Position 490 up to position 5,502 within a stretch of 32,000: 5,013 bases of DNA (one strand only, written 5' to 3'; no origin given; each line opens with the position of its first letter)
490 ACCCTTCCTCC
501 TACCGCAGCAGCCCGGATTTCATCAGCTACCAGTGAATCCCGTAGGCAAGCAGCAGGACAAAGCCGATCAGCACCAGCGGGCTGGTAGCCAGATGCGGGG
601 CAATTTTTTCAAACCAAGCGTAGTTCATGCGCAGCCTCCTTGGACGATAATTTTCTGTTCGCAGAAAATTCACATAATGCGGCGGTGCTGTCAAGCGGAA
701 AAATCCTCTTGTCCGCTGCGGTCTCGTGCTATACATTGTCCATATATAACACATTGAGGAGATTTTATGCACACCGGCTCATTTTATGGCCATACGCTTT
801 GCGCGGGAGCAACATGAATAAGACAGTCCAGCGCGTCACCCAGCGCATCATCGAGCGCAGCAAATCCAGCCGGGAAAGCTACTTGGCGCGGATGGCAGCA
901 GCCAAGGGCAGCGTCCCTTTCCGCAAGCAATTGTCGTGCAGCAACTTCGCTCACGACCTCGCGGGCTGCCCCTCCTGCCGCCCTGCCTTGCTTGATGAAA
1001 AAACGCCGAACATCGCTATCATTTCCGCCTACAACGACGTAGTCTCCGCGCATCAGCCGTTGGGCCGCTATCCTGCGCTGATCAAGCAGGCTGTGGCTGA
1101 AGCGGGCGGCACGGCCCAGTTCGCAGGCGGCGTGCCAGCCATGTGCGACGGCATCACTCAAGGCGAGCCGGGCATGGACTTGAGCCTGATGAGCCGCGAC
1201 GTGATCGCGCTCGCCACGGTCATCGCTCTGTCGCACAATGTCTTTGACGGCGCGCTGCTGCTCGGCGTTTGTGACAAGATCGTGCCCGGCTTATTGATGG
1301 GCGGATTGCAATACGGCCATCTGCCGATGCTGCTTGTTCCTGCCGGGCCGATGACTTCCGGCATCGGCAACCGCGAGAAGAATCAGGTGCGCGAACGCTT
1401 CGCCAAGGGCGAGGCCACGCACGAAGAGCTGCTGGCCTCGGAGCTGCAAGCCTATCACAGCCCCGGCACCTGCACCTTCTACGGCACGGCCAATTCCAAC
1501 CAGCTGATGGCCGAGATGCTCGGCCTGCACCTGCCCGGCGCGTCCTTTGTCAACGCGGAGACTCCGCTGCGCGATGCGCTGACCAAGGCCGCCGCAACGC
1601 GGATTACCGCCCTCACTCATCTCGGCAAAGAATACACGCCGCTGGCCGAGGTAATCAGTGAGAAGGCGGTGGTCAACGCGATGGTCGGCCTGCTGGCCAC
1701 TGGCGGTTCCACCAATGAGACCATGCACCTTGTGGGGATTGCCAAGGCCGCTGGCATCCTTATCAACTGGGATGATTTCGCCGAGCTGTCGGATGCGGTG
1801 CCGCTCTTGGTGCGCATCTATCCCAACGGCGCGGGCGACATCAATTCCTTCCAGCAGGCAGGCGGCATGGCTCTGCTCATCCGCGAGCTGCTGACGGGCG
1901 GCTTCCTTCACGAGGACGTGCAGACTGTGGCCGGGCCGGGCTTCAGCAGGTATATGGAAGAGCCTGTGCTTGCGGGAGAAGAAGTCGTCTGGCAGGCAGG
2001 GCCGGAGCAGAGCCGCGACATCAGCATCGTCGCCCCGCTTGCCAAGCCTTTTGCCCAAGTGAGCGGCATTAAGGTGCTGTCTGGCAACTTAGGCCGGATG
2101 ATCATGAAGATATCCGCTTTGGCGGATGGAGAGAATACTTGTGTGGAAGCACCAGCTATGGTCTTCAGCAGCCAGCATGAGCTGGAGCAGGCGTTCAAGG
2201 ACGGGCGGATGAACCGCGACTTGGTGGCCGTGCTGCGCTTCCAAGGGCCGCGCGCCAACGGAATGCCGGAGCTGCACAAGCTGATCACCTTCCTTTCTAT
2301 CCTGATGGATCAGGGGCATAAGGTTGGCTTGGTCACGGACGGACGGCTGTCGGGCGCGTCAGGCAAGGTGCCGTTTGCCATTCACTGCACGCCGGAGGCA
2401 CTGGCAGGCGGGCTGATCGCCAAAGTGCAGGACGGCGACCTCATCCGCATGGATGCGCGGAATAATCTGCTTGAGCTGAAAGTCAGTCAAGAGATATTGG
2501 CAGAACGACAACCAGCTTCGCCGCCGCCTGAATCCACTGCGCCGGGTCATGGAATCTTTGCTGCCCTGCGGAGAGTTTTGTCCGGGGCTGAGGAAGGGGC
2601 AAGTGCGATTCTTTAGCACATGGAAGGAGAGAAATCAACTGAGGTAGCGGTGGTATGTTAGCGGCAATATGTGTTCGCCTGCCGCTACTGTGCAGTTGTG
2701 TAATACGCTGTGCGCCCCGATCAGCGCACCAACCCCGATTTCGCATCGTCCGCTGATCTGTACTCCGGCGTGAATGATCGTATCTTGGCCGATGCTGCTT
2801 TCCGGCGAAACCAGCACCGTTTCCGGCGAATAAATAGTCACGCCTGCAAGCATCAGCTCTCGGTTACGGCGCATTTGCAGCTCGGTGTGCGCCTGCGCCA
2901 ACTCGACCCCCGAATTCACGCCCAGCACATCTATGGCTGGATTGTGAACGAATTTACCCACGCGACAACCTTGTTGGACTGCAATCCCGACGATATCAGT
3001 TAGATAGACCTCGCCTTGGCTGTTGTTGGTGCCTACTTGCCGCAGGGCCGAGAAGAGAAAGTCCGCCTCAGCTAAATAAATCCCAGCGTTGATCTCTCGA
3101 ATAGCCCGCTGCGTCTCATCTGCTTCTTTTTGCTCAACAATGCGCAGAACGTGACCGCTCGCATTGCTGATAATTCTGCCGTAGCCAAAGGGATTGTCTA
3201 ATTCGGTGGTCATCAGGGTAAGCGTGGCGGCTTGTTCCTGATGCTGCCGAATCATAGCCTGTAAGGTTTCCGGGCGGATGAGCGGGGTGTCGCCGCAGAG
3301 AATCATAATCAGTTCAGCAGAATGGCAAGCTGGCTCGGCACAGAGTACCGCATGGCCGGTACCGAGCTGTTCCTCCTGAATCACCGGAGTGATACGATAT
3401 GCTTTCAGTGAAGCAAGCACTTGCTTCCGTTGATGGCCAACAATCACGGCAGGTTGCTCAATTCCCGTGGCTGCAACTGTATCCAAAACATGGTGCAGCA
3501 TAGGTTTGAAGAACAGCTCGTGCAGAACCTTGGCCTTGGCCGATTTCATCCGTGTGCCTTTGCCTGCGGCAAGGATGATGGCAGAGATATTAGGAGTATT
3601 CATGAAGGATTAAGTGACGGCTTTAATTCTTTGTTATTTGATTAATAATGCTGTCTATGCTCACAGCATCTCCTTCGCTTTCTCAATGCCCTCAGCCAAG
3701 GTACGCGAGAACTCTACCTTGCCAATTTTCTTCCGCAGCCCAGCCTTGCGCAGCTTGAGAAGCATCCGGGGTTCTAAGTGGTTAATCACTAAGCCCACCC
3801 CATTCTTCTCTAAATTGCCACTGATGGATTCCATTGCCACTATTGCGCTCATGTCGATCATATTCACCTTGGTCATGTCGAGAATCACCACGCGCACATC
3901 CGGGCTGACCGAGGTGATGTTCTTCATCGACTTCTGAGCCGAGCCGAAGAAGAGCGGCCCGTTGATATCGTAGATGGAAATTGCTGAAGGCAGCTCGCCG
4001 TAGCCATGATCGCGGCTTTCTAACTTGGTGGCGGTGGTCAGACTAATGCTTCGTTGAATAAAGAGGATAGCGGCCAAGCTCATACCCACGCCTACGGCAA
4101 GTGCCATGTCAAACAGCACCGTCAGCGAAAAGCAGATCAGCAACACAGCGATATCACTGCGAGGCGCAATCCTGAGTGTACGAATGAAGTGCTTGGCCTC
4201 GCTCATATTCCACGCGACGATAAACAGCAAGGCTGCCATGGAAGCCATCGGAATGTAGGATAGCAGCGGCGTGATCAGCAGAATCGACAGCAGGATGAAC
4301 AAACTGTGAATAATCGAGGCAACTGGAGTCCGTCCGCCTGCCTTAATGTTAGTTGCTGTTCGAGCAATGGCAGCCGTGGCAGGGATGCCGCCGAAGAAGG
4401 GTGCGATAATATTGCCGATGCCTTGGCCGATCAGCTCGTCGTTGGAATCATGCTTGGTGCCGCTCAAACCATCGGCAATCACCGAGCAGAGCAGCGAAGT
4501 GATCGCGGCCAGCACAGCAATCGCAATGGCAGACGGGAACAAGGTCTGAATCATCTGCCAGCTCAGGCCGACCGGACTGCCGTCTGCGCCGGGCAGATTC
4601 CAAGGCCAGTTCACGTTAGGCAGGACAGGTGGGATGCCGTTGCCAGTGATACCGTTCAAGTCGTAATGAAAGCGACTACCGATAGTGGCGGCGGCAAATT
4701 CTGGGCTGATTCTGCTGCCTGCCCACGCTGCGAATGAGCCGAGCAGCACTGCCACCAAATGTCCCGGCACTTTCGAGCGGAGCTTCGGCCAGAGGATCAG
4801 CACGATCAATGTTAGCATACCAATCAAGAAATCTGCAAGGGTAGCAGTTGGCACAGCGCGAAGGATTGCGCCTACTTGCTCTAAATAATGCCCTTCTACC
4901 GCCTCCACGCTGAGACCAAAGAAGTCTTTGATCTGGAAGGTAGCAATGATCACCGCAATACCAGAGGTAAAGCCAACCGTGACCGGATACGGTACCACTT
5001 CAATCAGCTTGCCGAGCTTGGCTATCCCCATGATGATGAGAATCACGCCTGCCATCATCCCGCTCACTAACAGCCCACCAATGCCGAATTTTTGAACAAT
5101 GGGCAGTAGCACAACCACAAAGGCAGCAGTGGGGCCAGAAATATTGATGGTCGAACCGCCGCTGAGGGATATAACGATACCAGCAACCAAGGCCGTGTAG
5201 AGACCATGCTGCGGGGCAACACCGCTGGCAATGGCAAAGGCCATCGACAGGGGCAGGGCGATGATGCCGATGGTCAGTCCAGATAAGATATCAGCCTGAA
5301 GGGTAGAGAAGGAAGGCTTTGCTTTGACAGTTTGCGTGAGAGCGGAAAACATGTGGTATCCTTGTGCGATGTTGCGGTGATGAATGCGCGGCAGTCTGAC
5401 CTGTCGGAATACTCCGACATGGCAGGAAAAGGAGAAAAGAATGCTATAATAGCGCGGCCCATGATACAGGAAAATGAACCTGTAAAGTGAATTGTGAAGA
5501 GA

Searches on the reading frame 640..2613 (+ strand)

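Call 75: search_protein_families(library=pfam, proteins=[window:640-2613:+], max_evalue=0.00001)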
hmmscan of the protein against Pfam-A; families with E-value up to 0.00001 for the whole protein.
window:640-2613:+ (658 aa): 2 families
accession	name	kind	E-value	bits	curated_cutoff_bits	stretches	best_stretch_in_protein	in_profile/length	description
PF00920.27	ILVD_EDD_N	-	4.5e-98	328.7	27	1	123-434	2-312/316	Dihydroxy-acid/6-phosphogluconate dehydratase N-terminal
PF24877.1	ILV_EDD_C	-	4.4e-49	166.9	27.7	1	463-654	2-191/191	Dihydroxy-acid/6-phosphogluconate dehydratase C-terminal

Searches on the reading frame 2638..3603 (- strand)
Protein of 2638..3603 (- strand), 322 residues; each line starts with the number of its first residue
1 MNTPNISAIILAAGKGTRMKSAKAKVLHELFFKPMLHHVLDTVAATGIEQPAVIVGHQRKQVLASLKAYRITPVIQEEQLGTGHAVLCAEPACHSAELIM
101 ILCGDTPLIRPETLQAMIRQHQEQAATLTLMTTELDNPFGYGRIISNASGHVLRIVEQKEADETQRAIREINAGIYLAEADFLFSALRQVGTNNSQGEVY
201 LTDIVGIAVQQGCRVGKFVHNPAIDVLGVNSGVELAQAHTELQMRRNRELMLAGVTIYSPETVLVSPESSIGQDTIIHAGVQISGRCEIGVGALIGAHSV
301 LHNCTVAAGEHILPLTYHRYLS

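Call 75: search_protein_families(library=pfam, proteins=[window:2638-3603:-], max_evalue=0.00001)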
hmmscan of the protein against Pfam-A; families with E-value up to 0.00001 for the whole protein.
window:2638-3603:- (322 aa): 5 families
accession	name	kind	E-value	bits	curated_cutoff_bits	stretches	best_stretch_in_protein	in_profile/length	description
PF12804.13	NTP_transf_3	-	6.5e-22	78.9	27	1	8-139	1-131/160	MobA-like NTP transferase domain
PF00483.29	NTP_transferase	-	1.6e-21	77.4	21.2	1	8-221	2-222/245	Nucleotidyl transferase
PF02348.25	CTP_transf_3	-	3.4e-09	37.3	22.6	1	8-141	2-121/217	Cytidylyltransferase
PF01128.25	IspD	-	6.5e-07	29.8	27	1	7-127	2-125/221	2-C-methyl-D-erythritol 4-phosphate cytidylyltransferase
PF00132.30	Hexapep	-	3.5e-06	26.9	27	1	269-302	2-35/36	Bacterial transferase hexapeptide (six repeats)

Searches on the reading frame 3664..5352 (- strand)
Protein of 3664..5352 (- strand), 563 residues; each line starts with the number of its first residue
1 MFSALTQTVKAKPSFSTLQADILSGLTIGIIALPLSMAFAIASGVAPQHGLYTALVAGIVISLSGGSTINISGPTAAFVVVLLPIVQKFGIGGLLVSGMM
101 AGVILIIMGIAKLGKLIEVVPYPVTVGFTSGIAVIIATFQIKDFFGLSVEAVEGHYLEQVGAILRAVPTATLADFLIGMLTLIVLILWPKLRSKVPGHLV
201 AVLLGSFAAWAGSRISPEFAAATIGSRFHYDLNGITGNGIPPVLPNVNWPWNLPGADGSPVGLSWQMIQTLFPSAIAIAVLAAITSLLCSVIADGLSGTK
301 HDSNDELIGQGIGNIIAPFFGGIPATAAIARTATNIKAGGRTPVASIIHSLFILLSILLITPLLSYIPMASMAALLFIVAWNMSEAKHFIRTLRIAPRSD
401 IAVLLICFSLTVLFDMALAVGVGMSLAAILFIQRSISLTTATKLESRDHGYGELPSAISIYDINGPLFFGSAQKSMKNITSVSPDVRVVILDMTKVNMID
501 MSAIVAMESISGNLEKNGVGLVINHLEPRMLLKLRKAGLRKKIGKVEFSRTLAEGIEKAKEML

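Call 75: search_protein_families(library=pfam, proteins=[window:3664-5352:-], max_evalue=0.00001)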
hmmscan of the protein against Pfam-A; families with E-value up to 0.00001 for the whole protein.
window:3664-5352:- (563 aa): 2 families
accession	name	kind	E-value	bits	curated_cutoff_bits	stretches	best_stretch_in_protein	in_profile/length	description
PF00916.26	Sulfate_transp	-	2.3e-80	270.7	23.2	1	18-404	1-377/380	Sulfate permease family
PF01740.26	STAS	-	2.4e-15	56.6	22.6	1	458-554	10-105/106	STAS domain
